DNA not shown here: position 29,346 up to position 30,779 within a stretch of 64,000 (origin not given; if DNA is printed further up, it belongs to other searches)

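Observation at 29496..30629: Eukaryote-like sterol reductase (ERG4/ERG24, DHCR7 family) in a bacterial metabolic neighbourhood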

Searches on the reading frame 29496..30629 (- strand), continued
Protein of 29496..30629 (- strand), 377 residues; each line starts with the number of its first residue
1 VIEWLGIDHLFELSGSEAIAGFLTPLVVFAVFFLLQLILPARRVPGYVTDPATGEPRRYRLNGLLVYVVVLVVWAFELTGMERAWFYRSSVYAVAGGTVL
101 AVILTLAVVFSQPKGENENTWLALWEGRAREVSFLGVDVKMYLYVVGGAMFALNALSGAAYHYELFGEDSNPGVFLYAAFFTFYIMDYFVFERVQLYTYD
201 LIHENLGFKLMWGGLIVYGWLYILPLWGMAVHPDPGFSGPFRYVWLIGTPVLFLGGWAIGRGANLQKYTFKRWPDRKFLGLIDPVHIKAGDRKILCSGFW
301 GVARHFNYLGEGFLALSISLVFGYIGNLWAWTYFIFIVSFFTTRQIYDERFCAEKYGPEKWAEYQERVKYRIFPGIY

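Call 36: list_cluster_members(proteins=[P0241, P0242, P0250, P0259, P0260, P0264, P0267, P0269, P0270, P0283])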
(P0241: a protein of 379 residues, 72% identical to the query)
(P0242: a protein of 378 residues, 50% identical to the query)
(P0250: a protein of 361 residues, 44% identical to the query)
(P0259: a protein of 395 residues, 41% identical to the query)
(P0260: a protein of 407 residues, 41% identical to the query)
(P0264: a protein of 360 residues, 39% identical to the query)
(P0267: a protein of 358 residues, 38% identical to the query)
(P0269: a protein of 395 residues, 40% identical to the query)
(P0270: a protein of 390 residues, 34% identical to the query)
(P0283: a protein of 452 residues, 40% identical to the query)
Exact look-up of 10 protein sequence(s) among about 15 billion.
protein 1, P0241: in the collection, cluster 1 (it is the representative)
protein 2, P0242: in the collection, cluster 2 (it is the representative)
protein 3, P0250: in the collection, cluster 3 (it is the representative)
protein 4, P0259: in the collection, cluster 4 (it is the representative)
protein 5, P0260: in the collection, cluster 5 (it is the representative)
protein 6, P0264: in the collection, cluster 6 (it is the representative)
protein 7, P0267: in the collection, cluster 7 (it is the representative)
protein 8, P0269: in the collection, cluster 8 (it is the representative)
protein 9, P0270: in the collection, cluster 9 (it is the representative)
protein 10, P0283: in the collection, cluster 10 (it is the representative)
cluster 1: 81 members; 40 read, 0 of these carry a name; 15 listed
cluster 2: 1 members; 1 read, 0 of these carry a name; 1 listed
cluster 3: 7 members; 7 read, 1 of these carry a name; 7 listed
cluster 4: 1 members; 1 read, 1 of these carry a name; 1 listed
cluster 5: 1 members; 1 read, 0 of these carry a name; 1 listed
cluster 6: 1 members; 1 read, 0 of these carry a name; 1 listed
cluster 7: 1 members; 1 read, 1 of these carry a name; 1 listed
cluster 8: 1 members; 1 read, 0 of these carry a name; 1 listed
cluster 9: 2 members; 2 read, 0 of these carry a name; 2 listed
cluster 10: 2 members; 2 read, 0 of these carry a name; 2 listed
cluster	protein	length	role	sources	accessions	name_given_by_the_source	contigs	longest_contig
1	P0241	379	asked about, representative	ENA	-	-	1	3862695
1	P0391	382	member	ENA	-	-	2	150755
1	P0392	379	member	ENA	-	-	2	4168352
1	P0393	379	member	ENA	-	-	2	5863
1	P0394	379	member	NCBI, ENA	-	-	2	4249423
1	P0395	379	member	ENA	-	-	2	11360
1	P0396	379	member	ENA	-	-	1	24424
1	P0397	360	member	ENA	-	-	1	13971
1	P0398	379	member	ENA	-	-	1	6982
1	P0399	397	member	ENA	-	-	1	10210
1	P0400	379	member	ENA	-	-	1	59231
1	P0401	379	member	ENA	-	-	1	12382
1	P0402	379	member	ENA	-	-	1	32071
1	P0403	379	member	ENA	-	-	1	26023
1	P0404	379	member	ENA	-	-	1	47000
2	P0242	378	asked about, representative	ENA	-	-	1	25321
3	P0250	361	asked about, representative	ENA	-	-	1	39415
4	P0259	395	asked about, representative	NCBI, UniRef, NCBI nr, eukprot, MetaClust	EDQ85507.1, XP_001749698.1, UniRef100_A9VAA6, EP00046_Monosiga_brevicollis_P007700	uncharacterized protein MONBRDRAFT_29161 [Monosiga brevicollis MX1] | Uncharacterized protein n=1 Tax=Monosiga brevicollis TaxID=81824 RepID=A9VAA6_MONBE | XP_001749698.1 hypothetical protein [Monosiga brevicollis MX1]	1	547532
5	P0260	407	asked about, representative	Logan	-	-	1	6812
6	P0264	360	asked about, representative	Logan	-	-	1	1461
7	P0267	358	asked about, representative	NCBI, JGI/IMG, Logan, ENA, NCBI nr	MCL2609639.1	MAG: ERG4/ERG24 family protein [Treponema sp.] | ERG4/ERG24 family protein [Treponema sp.]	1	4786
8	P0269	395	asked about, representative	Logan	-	-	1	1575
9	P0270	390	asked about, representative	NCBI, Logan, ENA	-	-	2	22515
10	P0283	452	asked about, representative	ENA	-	-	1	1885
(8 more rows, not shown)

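Call 38: list_cluster_members(proteins=[P0302, P0317, P0346, P0313, P0294, P0297, P0343, P0299, P0341, P0321])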
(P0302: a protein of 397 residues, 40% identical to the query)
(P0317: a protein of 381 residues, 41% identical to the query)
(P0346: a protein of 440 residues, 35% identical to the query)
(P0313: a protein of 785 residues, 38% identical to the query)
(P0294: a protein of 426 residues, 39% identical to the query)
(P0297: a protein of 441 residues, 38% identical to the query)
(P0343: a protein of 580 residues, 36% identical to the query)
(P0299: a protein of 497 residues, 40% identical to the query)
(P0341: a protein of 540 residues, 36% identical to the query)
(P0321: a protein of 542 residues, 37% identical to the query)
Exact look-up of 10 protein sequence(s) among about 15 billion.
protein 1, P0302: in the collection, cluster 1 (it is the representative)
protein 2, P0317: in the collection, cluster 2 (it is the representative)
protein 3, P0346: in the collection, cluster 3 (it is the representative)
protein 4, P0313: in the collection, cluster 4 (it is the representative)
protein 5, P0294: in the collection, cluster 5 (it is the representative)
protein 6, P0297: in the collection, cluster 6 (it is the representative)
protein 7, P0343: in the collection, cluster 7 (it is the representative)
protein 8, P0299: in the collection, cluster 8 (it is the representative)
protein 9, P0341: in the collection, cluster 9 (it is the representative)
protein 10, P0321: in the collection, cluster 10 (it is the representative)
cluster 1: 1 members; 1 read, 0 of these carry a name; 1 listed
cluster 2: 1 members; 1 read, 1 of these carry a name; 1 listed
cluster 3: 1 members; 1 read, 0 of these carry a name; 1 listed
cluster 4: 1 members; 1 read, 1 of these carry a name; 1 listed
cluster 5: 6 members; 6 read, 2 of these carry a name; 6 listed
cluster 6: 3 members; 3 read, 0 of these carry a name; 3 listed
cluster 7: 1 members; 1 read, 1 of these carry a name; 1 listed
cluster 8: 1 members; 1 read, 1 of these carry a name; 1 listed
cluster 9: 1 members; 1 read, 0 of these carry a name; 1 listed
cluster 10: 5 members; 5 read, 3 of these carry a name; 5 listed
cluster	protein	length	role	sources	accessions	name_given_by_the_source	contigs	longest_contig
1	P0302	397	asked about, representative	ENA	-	-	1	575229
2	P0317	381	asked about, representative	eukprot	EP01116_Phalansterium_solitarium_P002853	TRINITY_DN1316_c0_g1_i1.p1 TRINITY_DN1316_c0_g1~~TRINITY_DN1316_c0_g1_i1.p1 ORF ...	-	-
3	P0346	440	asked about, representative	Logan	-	-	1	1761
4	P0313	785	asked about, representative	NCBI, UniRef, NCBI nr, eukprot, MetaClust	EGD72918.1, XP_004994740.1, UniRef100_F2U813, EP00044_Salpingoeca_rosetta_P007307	ergosterol biosynthesis ERG4/ERG24 family protein [Salpingoeca rosetta] | Ergosterol biosynthesis ERG4/ERG24 family protein n=1 Tax=Salpingoeca rosetta (strain ... | XP_004994740.1 ergosterol biosynthesis ERG4/ERG24 family protein [Salpingoeca rosetta]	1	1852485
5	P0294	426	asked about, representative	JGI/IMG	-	delta14-sterol reductase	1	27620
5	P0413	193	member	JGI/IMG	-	delta14-sterol reductase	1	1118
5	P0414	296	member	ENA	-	-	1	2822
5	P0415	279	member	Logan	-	-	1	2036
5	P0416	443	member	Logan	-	-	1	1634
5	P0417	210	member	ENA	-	-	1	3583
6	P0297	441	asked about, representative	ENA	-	-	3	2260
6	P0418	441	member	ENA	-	-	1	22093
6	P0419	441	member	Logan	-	-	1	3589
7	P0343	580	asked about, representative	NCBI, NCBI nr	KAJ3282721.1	hypothetical protein HK104_010759 [Borealophlyctis nickersoniae]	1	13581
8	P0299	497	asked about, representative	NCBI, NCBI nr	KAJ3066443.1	hypothetical protein HDU98_010217 [Podochytrium sp. JEL0797]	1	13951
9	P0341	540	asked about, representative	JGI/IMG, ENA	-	-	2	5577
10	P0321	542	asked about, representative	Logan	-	-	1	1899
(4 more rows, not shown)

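Call 43: search_protein_families(library=ncbifam, proteins=[L008:11309-13636:+, L008:1547-2941:+, L008:257-1249:+, L015:11310-14255:+, L052:6046-7152:-, L052:7145-8878:-, L052:8266-9513:-, L052:4673-6100:-], max_evalue=0.00001)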
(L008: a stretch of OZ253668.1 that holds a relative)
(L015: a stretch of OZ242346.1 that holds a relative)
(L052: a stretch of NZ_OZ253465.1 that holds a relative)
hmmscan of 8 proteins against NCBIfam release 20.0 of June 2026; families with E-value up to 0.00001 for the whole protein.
L008:11309-13636:+ (775 aa): 5 families
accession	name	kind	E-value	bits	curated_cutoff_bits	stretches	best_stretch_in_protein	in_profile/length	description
TIGR00921.1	2A067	subfamily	9.9e-47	159.4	351.9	2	398-761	2-351/733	hydrophobe/amphiphile efflux-3 (HAE3) family transporter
TIGR00833.1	actII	subfamily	3.1e-34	118.4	874.7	3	542-757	110-333/910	MMPL family RND transporter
TIGR03480.1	HpnN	hypoth_equivalog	3.2e-31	108.1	751.85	2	187-436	235-484/862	hopanoid biosynthesis associated RND transporter like protein HpnN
NF052374.1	HopndTporHpnN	equivalog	2.8e-13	48.8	1100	2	197-423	249-474/858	hopanoid transporter HpnN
NF045600.2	BstA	equivalog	2.8e-06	25.6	1400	1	604-757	287-440/903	sterol transporter cytoplasmic membrane protein BstA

L008:1547-2941:+ (464 aa): 4 families
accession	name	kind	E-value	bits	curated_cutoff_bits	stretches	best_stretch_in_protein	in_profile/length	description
NF008841.0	PRK11883.1-1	equivalog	3.4e-11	42.7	517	0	15-61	4-51/453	protoporphyrinogen oxidase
TIGR00562.1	proto_IX_ox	equivalog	1.9e-10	39.9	97.85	1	14-60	2-48/470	protoporphyrinogen oxidase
NF005560.0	PRK07233.1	equivalog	1.9e-08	33.6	252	0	16-60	2-44/435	hypothetical protein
NF008845.0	PRK11883.1-5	equivalog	2.1e-08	32.9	560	0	13-59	3-53/468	protoporphyrinogen oxidase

L008:257-1249:+ (330 aa): 5 families
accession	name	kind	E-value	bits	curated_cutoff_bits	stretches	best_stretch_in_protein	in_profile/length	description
NF045812.1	PentlenOxigase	equivalog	3.2e-19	69.1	800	1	64-323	178-439/444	pentalenene oxygenase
NF051859.1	AlbFlvMonOxTrpSyn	equivalog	1.2e-14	53.8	700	1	42-299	176-434/457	bifunctional albaflavenone monooxygenase/terpene synthase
NF050147.1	aminopyruv_ApyO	equivalog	2.2e-14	52.9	525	1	90-316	198-420/444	RiPP biosynthesis cytochrome P450 ApyO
TIGR04538.1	P450_cycloAA_1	subfamily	1.1e-08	34.4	500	1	180-291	252-365/395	cytochrome P450, cyclodipeptide synthase-associated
NF041802.1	P450_SolI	exception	4.7e-06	25.3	850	1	180-292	290-395/424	solanimycin biosynthesis cytochrome P450 SolI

L015:11310-14255:+ (981 aa): 12 families
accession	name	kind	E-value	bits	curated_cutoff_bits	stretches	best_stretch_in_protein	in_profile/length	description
NF007926.1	PRK10641.1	equivalog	2.4e-18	66.1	836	1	47-200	28-177/617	TonB-dependent vitamin B12 receptor BtuB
TIGR01779.1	TonB-B12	equivalog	6.2e-18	64.7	599.7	1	41-179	25-154/614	TonB-dependent vitamin B12 receptor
TIGR01785.1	TonB-hemin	subfamily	7.8e-15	54.3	316.85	1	46-176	1-126/677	TonB-dependent heme/hemoglobin receptor family protein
TIGR01783.1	TonB-siderophor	subfamily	1e-11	44.2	223.5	1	70-176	9-105/649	TonB-dependent siderophore receptor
TIGR01786.1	TonB-hemlactrns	subfamily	1.7e-11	43.3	323.75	1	71-176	29-131/719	TonB-dependent hemoglobin/transferrin/lactoferrin family receptor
NF010048.1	PRK13524.1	subfamily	4.9e-10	38.5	493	0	37-178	31-175/744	FepA family TonB-dependent siderophore receptor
NF007478.2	PRK10064.1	equivalog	1.6e-09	36.6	745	1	22-177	18-156/663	catecholate siderophore receptor CirA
NF010010.0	PRK13483.1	equivalog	1.6e-09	36.4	927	1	39-178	30-162/660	ligand-gated channel protein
NF052649.1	TonRcptRhtA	equivalog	1.5e-08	33.3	1100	1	21-177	16-163/744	TonB-dependent siderophore receptor RhtA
NF010038.0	PRK13513.1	equivalog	2.4e-07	29.7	942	1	45-177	34-163/659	ligand-gated channel protein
NF053590.1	TonB_dep_TOL0244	equivalog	2.8e-07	29.6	645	1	46-209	10-171/604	TOL_0244 family TonB-dependent receptor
TIGR04056.1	OMP_RagA_SusC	subfamily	4.5e-06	25.3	368.25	0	45-174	77-199/981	SusC/RagA family TonB-linked outer membrane protein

L052:6046-7152:- (368 aa): 0 families

L052:7145-8878:- (577 aa): 3 families
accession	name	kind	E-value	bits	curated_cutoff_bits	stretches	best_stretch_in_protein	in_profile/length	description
NF052579.1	BetMthstMoxSdmAMthl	equivalog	4.6e-124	413.9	600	1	230-571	5-348/351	4beta-methylsterol monooxygenase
NF042946.1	3PPDioc_HcaE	equivalog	1.5e-07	30.8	830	1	250-320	47-118/450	3-phenylpropionate/cinnamic acid dioxygenase subunit alpha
NF007422.0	PRK09965.1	equivalog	1.1e-06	28.7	113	1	246-316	6-74/106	bifunctional 3-phenylpropionate/cinnamic acid dioxygenase ferredoxin subunit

L052:8266-9513:- (415 aa): 21 families
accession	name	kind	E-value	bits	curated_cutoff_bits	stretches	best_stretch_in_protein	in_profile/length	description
NF052578.1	StrlDmthSdmBMthl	equivalog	6.2e-92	308.8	600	1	59-387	3-325/328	sterol demethylase protein SdmB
TIGR03466.1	HpnA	hypoth_equivalog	1.5e-67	227.9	367.65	1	58-382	2-319/327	hopanoid-associated sugar epimerase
NF042422.1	oxyalk_red_OleD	equivalog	1.2e-24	87.3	580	1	59-371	3-314/329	2-alkyl-3-oxoalkanoate reductase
NF042423.1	oxyalk_red_Shew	equivalog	1.1e-18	67.5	580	1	59-320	11-270/331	2-alkyl-3-oxoalkanoate reductase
TIGR04180.1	EDH_00030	hypoth_equivalog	2e-17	63.2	475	1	59-176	1-125/297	NAD-dependent 4,6-dehydratase LegB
TIGR01181.1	dTDP_gluc_dehyt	equivalog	1e-11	44.5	365.1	1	59-293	2-246/321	dTDP-glucose 4,6-dehydratase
TIGR01179.1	galE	equivalog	5.4e-11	41.9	262.3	1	59-211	2-154/332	UDP-glucose 4-epimerase GalE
TIGR04130.1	FnlA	equivalog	6.7e-11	41.7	730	1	59-175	7-127/337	UDP-N-acetylglucosamine 4,6-dehydratase/5-epimerase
NF041293.1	G6PDh_Azf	equivalog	7.8e-11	41.9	400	1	56-178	2-121/252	NAD-dependent glucose-6-phosphate dehydrogenase Azf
TIGR01746.1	Thioester-redct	subfamily_domain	1.2e-09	37.9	213.35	0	120-233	88-197/371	thioester reductase domain-containing protein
NF043036.1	ErythonDh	equivalog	1.8e-09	37.3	325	1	59-181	3-134/321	D-erythronate dehydrogenase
TIGR02622.1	CDP_4_6_dhtase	equivalog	3.5e-09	36.3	278.45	1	58-190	6-145/352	CDP-glucose 4,6-dehydratase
NF004520.0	PRK05865.1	equivalog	3.5e-09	35.1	1509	1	59-211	3-111/854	sugar epimerase family protein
TIGR03589.1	PseB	equivalog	6.7e-09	35.1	407.75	1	56-169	4-122/324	UDP-N-acetylglucosamine 4,6-dehydratase (inverting)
TIGR01214.1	rmlD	equivalog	1.4e-07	30.9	224.05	1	59-169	2-98/285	dTDP-4-dehydrorhamnose reductase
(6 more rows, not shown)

L052:4673-6100:- (475 aa): 8 families
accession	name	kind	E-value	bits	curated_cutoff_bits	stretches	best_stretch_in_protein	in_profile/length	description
NF051859.1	AlbFlvMonOxTrpSyn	equivalog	1e-55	189.1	700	1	24-440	14-430/457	bifunctional albaflavenone monooxygenase/terpene synthase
NF045812.1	PentlenOxigase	equivalog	1.2e-37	129.9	800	1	35-434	8-406/444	pentalenene oxygenase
NF050147.1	aminopyruv_ApyO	equivalog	4.9e-37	127.6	525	1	127-439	95-395/444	RiPP biosynthesis cytochrome P450 ApyO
TIGR04538.1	P450_cycloAA_1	subfamily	1.6e-18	66.7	500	1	131-437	88-366/395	cytochrome P450, cyclodipeptide synthase-associated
TIGR04515.1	P450_rel_GT_act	subfamily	3.1e-08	33.4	343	1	328-395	259-328/386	P450-derived glycosyltransferase activator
NF041802.1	P450_SolI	exception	7.1e-07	28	850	1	322-439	288-397/424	solanimycin biosynthesis cytochrome P450 SolI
NF053744.1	FAProxCypCBc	equivalog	8.8e-07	27.8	600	1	326-439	273-386/416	CYP152 family fatty-acid peroxygenase CypC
NF041177.1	Cyp119_Thmprot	equivalog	3.7e-06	26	680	1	330-429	243-332/368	cytochrome P450 Cyp119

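Call 52: list_cluster_members(proteins=[P0344, P0371, P0325, P0332, P0301, P0308, P0385, P0373, P0366, P0304])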
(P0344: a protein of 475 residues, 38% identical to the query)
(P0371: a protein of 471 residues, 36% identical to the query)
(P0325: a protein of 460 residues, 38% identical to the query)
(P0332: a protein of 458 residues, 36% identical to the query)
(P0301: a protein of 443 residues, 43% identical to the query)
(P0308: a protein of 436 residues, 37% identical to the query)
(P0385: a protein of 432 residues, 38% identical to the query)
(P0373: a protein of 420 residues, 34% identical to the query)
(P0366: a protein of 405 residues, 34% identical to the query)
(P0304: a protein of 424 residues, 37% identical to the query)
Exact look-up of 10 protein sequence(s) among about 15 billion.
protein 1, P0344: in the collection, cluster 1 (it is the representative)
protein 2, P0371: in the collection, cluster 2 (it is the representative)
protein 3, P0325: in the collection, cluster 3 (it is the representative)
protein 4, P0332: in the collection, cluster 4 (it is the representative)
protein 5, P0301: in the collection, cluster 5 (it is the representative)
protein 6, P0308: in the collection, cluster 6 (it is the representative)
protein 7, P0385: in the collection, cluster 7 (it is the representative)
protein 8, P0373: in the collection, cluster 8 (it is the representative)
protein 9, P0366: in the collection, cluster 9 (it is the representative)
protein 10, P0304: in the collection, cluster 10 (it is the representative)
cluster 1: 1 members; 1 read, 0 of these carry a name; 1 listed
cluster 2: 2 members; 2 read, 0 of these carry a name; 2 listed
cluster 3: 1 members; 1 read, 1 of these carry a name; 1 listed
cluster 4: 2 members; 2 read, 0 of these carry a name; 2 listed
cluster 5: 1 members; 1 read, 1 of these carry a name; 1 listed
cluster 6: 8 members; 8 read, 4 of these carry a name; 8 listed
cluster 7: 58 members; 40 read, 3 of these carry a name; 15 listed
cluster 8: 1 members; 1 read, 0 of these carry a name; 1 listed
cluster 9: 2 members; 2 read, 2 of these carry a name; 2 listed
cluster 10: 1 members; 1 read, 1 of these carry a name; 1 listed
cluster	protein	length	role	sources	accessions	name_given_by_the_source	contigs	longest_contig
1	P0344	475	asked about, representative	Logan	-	-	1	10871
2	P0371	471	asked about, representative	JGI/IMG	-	-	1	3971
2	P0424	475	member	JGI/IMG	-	-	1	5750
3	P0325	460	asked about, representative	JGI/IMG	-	Delta14-sterol reductase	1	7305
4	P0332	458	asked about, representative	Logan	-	-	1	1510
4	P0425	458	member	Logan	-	-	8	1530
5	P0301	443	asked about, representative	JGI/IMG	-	Delta14-sterol reductase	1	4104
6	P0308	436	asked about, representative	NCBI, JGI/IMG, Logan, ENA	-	hypothetical protein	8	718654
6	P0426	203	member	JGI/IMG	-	protein-S-isoprenylcysteine O-methyltransferase Ste14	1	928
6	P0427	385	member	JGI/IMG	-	protein-S-isoprenylcysteine O-methyltransferase Ste14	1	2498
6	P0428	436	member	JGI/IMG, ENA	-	protein-S-isoprenylcysteine O-methyltransferase Ste14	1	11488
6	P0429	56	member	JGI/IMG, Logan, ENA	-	-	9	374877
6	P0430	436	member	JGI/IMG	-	-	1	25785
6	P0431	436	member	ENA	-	-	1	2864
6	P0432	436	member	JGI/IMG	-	-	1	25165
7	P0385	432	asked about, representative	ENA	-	-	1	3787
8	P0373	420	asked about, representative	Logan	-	-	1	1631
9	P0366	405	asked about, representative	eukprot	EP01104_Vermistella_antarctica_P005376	TRINITY_DN158_c0_g1_i2.p1 TRINITY_DN158_c0_g1~~TRINITY_DN158_c0_g1_i2.p1 ORF ...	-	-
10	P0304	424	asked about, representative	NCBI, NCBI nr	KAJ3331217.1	hypothetical protein HDU76_003765 [Blyttiomyces sp. JEL0837]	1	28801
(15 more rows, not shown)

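Call 53: predict_structure(alignment_id=A1)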
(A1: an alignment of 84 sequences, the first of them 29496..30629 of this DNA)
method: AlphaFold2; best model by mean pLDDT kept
length: 377 residues; sequences in the alignment: 84
mean_pLDDT: 95.0   pTM: 0.92
mean pLDDT of the five models: 95.0, 94.7, 94.6, 94.6, 94.1
residues with pLDDT >= 90: 345; 70-90: 31; 50-70: 1; < 50: 0
segments of 3 or more residues with pLDDT < 50: none
pLDDT, mean of each block of 10 residues (from residue 1): 89 97 98 98 91 90 98 96 97 98 97 92 94 93 97 99 98 98 97 88 92 96 96 96 97 98 94 94 96 95 96 97 95 94 91 94 97 87
secondary structure, 60 per line:
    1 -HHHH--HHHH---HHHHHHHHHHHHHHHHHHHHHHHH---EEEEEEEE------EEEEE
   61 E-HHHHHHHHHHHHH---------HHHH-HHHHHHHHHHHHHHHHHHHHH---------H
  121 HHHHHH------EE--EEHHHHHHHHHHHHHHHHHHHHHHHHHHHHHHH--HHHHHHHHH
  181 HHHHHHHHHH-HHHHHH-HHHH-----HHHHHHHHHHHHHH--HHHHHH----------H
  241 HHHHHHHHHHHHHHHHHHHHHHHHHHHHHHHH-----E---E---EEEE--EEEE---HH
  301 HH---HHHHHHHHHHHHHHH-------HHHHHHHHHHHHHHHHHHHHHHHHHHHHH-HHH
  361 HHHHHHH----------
elements in order: H2-5 H8-11 H15-38 E42-49 E56-61 H63-75 H85-88 H90-110 H120-126 H139-169 H172-190 H192-197 H199-202 H208-221 H224-229 H240-272 E286-289 E292-295 H299-302 H306-320 H328-356 H358-367
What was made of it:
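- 29496..30629 (-): CDS of the 377-aa 'clade B' ERG4/ERG24-fold membrane reductase (stop codon included). AF2 model with pLDDT 95 and pTM 0.92 (call 53).
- On ERG4/ERG24 sterol-reductase superfamily (Pfam PF01222): AF2 pLDDT 95, pTM 0.92 (call 53).
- The AF2 model has pLDDT 95 (call 53).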
